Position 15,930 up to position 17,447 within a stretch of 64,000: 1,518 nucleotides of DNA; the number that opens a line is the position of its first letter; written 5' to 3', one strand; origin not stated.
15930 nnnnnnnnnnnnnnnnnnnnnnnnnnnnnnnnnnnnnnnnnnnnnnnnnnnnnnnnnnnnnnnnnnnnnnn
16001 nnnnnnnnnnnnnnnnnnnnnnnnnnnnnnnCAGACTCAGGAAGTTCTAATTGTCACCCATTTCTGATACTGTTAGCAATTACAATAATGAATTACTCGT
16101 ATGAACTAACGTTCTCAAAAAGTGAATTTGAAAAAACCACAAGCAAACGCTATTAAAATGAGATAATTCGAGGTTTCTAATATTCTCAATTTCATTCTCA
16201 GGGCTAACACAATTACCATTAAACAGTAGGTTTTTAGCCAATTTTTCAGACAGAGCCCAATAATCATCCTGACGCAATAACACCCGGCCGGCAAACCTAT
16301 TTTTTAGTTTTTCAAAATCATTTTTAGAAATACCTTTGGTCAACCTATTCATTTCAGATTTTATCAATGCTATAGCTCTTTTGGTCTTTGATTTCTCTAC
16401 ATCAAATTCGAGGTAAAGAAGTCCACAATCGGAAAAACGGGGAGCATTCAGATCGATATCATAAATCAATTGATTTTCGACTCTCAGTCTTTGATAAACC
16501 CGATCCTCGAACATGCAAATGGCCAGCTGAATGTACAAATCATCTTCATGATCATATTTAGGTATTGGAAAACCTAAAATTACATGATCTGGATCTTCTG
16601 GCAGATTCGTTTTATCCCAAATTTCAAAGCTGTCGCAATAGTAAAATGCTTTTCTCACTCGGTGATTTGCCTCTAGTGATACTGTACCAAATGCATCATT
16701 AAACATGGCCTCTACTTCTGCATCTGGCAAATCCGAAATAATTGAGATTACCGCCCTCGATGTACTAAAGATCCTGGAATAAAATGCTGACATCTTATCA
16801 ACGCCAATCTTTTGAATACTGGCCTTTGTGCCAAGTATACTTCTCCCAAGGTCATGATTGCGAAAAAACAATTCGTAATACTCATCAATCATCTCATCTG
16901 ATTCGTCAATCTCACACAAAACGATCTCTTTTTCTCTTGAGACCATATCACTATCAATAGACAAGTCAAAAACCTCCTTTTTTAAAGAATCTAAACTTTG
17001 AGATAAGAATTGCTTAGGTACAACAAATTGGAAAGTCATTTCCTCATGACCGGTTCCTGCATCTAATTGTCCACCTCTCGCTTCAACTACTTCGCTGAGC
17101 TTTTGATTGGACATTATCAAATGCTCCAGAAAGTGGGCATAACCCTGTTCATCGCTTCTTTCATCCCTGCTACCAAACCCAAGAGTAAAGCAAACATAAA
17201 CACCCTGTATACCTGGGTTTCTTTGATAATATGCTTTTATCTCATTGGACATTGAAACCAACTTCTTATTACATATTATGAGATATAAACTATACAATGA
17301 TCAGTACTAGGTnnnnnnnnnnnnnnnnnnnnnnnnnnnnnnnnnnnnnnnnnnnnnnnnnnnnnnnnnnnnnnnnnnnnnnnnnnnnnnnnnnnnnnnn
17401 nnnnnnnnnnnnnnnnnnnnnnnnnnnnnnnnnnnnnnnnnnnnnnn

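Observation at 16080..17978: Cargo module 2: M16 pitrilysin-type peptidase operon-coupled to a small P-loop sulfotransferase-like protein, convergent to the Fic module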

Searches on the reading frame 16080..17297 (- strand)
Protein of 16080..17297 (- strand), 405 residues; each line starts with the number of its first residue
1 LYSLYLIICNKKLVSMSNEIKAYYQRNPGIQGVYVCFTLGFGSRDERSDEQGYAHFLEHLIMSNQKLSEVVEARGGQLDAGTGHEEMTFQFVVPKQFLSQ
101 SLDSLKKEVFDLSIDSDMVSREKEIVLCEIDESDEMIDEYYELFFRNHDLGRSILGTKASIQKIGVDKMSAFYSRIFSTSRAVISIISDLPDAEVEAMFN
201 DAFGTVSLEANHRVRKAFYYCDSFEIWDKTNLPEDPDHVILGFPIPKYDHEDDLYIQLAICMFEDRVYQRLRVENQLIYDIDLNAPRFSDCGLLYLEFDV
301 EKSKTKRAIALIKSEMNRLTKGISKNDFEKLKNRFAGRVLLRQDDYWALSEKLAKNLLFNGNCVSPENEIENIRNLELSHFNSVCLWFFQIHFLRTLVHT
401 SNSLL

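Call 3: search_protein_families(library=pfam, proteins=[window:16080-17297:-], max_evalue=0.1)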
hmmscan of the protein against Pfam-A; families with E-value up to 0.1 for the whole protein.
window:16080-17297:- (405 aa): 2 families
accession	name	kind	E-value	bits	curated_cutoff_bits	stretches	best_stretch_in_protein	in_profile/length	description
PF05193.26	Peptidase_M16_C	-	1.9e-21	77.2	23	1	164-334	2-180/181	Peptidase M16 inactive domain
PF00675.25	Peptidase_M16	-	6.7e-19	68.7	22.3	1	24-158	4-149/149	Insulinase (Peptidase family M16)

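Call 4: search_protein_families(library=ncbifam, proteins=[window:16080-17297:-], max_evalue=0.1)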
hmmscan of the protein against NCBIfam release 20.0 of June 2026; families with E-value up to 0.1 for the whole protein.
window:16080-17297:- (405 aa): 5 families
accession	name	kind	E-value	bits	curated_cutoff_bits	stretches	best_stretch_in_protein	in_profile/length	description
TIGR02110.1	PQQ_syn_pqqF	equivalog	1.1e-11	44.2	320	2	42-128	31-124/697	pyrroloquinoline quinone biosynthesis protein PqqF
NF047421.1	YfmH_fam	equivalog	1.2e-10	41.2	250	1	16-374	15-399/425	EF-P 5-aminopentanol modification-associated protein YfmH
NF047422.1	YfmF_fam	equivalog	5.1e-07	28.9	285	2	138-207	148-217/412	EF-P 5-aminopentanol modification-associated protein YfmF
NF011681.0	PRK15101.1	equivalog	1.8e-05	23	765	1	37-131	70-171/961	pitrilysin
NF041210.1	his_kin_PieS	equivalog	0.05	12.6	850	1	301-333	281-314/474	two component system sensor histidine kinase PieS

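Call 5: search_protein_families(library=padloc, proteins=[window:16080-17297:-], max_evalue=0.1)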
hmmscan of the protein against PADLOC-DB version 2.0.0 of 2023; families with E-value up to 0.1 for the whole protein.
window:16080-17297:- (405 aa): 0 families

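Call 6: search_protein_families(library=phrogs, proteins=[window:16080-17297:-], max_evalue=0.1)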
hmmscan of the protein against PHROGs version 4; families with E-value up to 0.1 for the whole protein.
window:16080-17297:- (405 aa): 0 families

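Call 10: search_solved_structures(query=window:16080-17255:-, max_evalue=0.001, show_alignments=1)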
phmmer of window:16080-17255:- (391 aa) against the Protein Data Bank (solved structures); distinct sequences matched with E-value up to 0.001: 43.
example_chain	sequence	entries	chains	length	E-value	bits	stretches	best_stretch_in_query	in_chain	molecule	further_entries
3hdi_A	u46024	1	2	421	5.6e-19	71.7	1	3-359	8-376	Processing protease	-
9f5x_1M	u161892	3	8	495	5.1e-17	65.2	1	23-195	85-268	MPP-Beta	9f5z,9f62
8q1b_A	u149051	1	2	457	5.1e-16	62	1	6-192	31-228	Probable mitochondrial-processing peptidase subunit beta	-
9g9t_D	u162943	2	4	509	8.3e-16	61.3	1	3-229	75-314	Putative peptidase M16 family protein | Putative peptidase M16 family potein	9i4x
8bep_B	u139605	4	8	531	1.5e-15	60.5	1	16-189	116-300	Probable mitochondrial-processing peptidase subunit beta, mitochondrial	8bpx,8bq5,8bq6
8ab6_A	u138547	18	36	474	2.4e-15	59.7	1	6-170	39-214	YALI0A14806p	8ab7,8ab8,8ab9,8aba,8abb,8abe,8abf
8zno_B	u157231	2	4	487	2.7e-15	59.6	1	24-177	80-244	Mitochondrial-processing peptidase subunit beta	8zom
7jrg_A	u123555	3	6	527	1.5e-14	57.1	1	24-194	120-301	Mitochondrial-processing peptidase subunit beta, mitochondrial isoform X1 | MPP-beta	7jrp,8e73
1hr6_B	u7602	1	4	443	2.4e-13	53.2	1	19-171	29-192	MITOCHONDRIAL PROCESSING PEPTIDASE BETA SUBUNIT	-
1hr7_B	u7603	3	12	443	6.2e-13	51.8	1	19-171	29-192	MITOCHONDRIAL PROCESSING PEPTIDASE BETA SUBUNIT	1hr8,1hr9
3eoq_A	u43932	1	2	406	2.8e-12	49.7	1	4-173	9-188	Putative zinc protease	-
7v4y_A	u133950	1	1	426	5e-12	48.8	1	4-171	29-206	Putative zinc protease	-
9fq7_3A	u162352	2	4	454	1.8e-10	43.7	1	24-218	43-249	Mitochondrial processing peptidase beta subunit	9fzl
1bcc_A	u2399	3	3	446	6.5e-10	41.9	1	25-372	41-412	UBIQUINOL CYTOCHROME C OXIDOREDUCTASE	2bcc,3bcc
9h5r_B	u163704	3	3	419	8.6e-10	41.5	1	24-242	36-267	Clan ME, family M16, insulinase-like metallopeptidase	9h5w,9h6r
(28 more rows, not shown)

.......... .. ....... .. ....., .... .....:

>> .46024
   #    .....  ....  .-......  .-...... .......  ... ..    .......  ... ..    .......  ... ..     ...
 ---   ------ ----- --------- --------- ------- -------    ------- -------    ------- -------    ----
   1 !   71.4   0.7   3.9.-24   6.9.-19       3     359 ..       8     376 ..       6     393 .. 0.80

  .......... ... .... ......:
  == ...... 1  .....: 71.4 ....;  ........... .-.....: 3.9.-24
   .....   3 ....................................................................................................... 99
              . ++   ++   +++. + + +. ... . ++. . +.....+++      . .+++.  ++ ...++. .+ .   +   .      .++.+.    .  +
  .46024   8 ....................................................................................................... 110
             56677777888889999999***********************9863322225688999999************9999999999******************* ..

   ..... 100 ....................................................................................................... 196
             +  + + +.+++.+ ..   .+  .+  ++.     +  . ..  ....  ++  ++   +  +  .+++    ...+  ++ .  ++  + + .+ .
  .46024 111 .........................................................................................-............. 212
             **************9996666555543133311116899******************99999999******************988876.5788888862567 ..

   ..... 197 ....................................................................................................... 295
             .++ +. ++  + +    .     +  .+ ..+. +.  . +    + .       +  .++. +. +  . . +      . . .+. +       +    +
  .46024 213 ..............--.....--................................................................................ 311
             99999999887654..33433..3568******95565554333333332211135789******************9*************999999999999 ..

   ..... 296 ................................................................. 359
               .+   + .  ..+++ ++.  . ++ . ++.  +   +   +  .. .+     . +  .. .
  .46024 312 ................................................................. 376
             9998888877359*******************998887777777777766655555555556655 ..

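Call 17: find_homologous_proteins(query=window:16080-17255:-, max_evalue=1e-10)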
Query window:16080-17255:- (391 aa): 63 proteins with E <= 1e-10 among 2069 candidates.
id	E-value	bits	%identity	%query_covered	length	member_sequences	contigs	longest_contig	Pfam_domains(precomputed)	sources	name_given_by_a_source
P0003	6.4e-261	883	100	100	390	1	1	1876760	PF00675.26,PF05193.27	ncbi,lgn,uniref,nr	ncbi:Predicted Zn-dependent peptidase [Reichenbachiella faecimaris]|uniref:Predicted Zn-dependent pe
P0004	4.2e-220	748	86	99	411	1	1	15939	PF00675.26,PF05193.27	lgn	-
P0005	3.0e-219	746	86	98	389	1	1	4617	PF00675.26,PF05193.27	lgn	-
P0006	9.0e-28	116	27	92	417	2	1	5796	PF00675.26,PF05193.27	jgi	jgi:predicted Zn-dependent peptidase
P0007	1.2e-25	109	26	89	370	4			PF00675.26,PF05193.27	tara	tara:strand:+ start:213484 stop:214596 length:1113 start_codon:yes stop_codon:yes gene_type:complete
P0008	1.0e-23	102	24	90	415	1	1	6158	PF00675.26,PF05193.27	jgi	-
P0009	1.7e-22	98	23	96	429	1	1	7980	PF00675.26,PF05193.27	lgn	-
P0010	1.5e-21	95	24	96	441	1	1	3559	PF00675.26,PF05193.27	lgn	-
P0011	1.6e-21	95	25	88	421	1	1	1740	PF00675.26,PF05193.27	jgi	jgi:predicted Zn-dependent peptidase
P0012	1.9e-21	95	25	94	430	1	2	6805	PF00675.26,PF05193.27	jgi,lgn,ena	-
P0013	9.7e-21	92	23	93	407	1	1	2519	PF00675.26,PF05193.27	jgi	jgi:predicted Zn-dependent peptidase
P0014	1.4e-20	92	25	93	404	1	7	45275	PF00675.26,PF05193.27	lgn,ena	-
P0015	1.7e-20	92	26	91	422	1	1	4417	PF00675.26,PF05193.27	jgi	jgi:predicted Zn-dependent peptidase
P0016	2.6e-20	91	22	96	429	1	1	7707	PF00675.26,PF05193.27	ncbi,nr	ncbi:MAG: insulinase family protein [Bryobacteraceae bacterium]|nr:insulinase family protein [Bryoba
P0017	2.8e-20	91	24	90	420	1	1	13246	PF00675.26,PF05193.27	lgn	-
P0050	8.6e-14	70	26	83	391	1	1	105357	PF00675.26,PF05193.27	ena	-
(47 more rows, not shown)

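Call 18: find_encoding_contigs(protein=P0004, flank=10000)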
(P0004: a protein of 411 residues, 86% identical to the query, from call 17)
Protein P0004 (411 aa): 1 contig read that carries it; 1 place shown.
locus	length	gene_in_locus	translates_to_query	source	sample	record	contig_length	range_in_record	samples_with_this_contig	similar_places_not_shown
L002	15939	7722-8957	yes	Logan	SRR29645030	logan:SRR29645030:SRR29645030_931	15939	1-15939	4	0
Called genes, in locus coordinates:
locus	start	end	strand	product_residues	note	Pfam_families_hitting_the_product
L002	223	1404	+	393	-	PF17293:Arm-DNA-bind_5, PF13102:Phage_int_SAM_5, PF00589:Phage_integrase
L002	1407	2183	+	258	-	-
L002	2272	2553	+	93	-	-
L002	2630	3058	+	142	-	-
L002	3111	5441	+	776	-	PF19263:DUF5906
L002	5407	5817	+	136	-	-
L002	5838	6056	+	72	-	PF12728:HTH_17 (faint)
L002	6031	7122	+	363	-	-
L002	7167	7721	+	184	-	-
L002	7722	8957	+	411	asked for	PF00675:Peptidase_M16, PF05193:Peptidase_M16_C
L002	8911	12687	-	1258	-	-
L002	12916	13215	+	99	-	PF13560:HTH_31, PF12844:HTH_19, PF01381:HTH_3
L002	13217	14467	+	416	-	PF07804:HipA_C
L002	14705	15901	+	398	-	PF20511:PMI_typeI_cat, PF07883:Cupin_2 (faint)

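Call 19: find_encoding_contigs(protein=P0006, flank=6000)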
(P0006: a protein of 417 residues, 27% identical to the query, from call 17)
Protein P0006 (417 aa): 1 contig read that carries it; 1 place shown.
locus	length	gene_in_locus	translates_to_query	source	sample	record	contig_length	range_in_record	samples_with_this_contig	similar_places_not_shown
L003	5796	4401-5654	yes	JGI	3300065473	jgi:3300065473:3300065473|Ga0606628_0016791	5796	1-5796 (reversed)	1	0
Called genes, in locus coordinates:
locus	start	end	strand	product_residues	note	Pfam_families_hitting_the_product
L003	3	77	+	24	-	?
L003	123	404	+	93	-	PF04456:DUF503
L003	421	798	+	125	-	PF02033:RBFA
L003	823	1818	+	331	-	PF01509:TruB_N, PF16198:TruB_C_2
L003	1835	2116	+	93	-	PF00312:Ribosomal_S15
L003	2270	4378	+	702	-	PF01138:RNase_PH, PF03725:RNase_PH_C, PF03726:PNPase, PF01138:RNase_PH, PF03725:RNase_PH_C (weak), PF00013:KH_1, PF00575:S1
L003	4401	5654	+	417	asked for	PF00675:Peptidase_M16, PF05193:Peptidase_M16_C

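Call 20: find_encoding_contigs(protein=P0008, flank=6000)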
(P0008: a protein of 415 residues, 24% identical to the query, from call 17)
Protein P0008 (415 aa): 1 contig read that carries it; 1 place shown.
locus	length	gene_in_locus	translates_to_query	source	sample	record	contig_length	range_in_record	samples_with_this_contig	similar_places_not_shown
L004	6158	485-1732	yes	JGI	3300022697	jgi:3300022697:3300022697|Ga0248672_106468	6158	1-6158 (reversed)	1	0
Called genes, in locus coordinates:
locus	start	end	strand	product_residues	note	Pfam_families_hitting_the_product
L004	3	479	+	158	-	?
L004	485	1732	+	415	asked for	PF00675:Peptidase_M16, PF05193:Peptidase_M16_C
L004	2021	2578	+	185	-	-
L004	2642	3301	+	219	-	-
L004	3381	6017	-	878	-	PF01624:MutS_I, PF05188:MutS_II, PF05192:MutS_III, PF05190:MutS_IV, PF00488:MutS_V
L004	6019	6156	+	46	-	?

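Call 49: search_protein_families(library=pfam, proteins=[L002:8911-12687:-, L002:7167-7721:+], max_evalue=0.01)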
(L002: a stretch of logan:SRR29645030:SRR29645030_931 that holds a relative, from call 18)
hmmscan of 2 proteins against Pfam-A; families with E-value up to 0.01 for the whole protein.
L002:8911-12687:- (1258 aa): 0 families

L002:7167-7721:+ (184 aa): 0 families

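Call 50: find_related_loci(query=window:16080-17252:-, collection=metagenome_contigs, flank=8000)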
Query window:16080-17252:- (390 aa) in metagenome_contigs; peptide patterns used: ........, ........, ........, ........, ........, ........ (x = any residue, [..] = any of these).
262 stretches matched a pattern, but none encodes a relative of the query by tblastn (E <= 1e-3).

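Call 52: find_related_loci(query=A3, collection=metagenome_contigs, flank=8000)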
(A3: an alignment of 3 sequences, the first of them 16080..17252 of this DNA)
Query A3 (390 aa) in metagenome_contigs; peptide patterns used: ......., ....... (x = any residue, [..] = any of these).
160 stretches matched a pattern, but none encodes a relative of the query by tblastn (E <= 1e-3).

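Call 53: find_related_loci(query=A3, collection=viral_contigs, flank=8000)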
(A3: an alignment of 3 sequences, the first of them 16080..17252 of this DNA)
Query A3 (390 aa) in viral_contigs; peptide patterns used: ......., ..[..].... (x = any residue, [..] = any of these).
44 stretches matched a pattern, but none encodes a relative of the query by tblastn (E <= 1e-3).

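Call 59: search_dna_similar(query=window:16080-17252:-, collection=phages, mode=protein, max_evalue=0.001, max_rows=20)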
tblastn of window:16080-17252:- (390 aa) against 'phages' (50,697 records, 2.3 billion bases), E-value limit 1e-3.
Records with a match: 9; places in all: 9; records where one place covers at least 80% of the query: 6.
Best place of each record, by identity: <60% 9.
By first word of the organism name: Bacteriophage 8; uncultured 1.
By host as written in the record: - 9.
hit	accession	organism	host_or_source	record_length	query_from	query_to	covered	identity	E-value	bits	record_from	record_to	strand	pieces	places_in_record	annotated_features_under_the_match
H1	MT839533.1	Bacteriophage sp.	human fecal samples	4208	1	351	90%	24.2%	3e-19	96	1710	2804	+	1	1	record has no annotation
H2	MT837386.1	Bacteriophage sp.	human fecal samples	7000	13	343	85%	24.4%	9e-20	97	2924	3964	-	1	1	record has no annotation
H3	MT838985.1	Bacteriophage sp.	human fecal samples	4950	18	348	85%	23.9%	3e-19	96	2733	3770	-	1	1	record has no annotation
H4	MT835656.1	Bacteriophage sp.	human fecal samples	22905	1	350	90%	21.6%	2e-14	81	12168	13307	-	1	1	record has no annotation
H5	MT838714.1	Bacteriophage sp.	human fecal samples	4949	13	325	80%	23.4%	2e-5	53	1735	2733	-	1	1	record has no annotation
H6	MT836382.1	Bacteriophage sp.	human fecal samples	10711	36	349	81%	20.7%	1e-3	47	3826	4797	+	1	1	record has no annotation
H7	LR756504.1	uncultured phage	metagenomic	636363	11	264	65%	23.4%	1e-5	53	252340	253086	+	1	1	record has no annotation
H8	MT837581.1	Bacteriophage sp.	human fecal samples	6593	1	175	45%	21.9%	4e-6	55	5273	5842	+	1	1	record has no annotation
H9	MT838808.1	Bacteriophage sp.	human fecal samples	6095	1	115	29%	26.4%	2e-5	52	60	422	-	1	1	record has no annotation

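Call 84: find_encoding_contigs(protein=P0014, flank=7000, max_places=2)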
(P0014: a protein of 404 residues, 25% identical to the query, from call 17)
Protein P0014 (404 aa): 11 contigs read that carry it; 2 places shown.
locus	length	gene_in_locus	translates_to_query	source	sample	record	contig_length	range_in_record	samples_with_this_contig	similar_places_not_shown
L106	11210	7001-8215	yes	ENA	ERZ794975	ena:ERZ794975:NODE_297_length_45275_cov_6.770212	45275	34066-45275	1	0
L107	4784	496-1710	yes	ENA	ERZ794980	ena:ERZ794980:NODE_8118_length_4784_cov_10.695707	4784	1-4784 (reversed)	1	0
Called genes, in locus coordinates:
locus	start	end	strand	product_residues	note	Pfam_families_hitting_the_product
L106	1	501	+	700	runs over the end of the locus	PF04760:IF2_N, PF00025:Arf, PF00009:GTP_EFTU, PF00071:Ras (weak), PF01926:MMR_HSR1, PF22042:EF-G_D2, PF11987:IF-2, PF03144:GTP_EFTU_D2, +2 more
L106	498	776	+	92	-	PF04456:DUF503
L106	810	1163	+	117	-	PF02033:RBFA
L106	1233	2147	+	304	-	PF01509:TruB_N, PF16198:TruB_C_2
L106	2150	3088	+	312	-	PF06574:FAD_syn, PF01467:CTP_transf_like (weak), PF01687:Flavokinase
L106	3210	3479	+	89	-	PF00312:Ribosomal_S15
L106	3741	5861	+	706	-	PF01138:RNase_PH, PF03725:RNase_PH_C, PF03726:PNPase, PF01138:RNase_PH, PF00013:KH_1, PF00575:S1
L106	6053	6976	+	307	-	PF01522:Polysacc_deac_1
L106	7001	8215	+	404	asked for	PF00675:Peptidase_M16, PF05193:Peptidase_M16_C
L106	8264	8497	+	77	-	PF05239:PRC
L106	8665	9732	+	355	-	PF01118:Semialdhyde_dh, PF02774:Semialdhyde_dhC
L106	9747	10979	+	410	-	PF00696:AA_kinase, PF13840:ACT_7, PF22468:ACT_9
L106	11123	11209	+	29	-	?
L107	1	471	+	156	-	?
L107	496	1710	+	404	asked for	PF00675:Peptidase_M16, PF05193:Peptidase_M16_C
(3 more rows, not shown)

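Call 85: find_encoding_contigs(protein=P0050, flank=7000, max_places=2)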
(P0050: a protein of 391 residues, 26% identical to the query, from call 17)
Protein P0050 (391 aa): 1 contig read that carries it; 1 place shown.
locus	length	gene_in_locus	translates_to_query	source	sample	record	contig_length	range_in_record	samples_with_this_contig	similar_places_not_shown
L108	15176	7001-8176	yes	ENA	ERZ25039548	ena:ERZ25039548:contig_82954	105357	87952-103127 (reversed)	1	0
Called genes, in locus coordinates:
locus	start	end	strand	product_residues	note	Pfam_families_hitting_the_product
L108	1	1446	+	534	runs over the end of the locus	PF00115:COX1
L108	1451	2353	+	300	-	PF01040:UbiA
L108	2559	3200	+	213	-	PF04442:CtaG_Cox11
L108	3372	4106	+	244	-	PF00510:COX3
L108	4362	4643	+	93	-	PF06170:DUF983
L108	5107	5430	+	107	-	PF02104:SURF1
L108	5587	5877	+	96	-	PF14821:Thr_synth_N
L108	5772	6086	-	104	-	-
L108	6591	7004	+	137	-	PF24857:THR4_C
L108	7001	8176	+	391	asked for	PF00675:Peptidase_M16, PF05193:Peptidase_M16_C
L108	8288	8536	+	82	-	-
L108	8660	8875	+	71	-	PF13302:Acetyltransf_3, PF13420:Acetyltransf_4 (weak)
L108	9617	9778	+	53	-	-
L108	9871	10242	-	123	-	-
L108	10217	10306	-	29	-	-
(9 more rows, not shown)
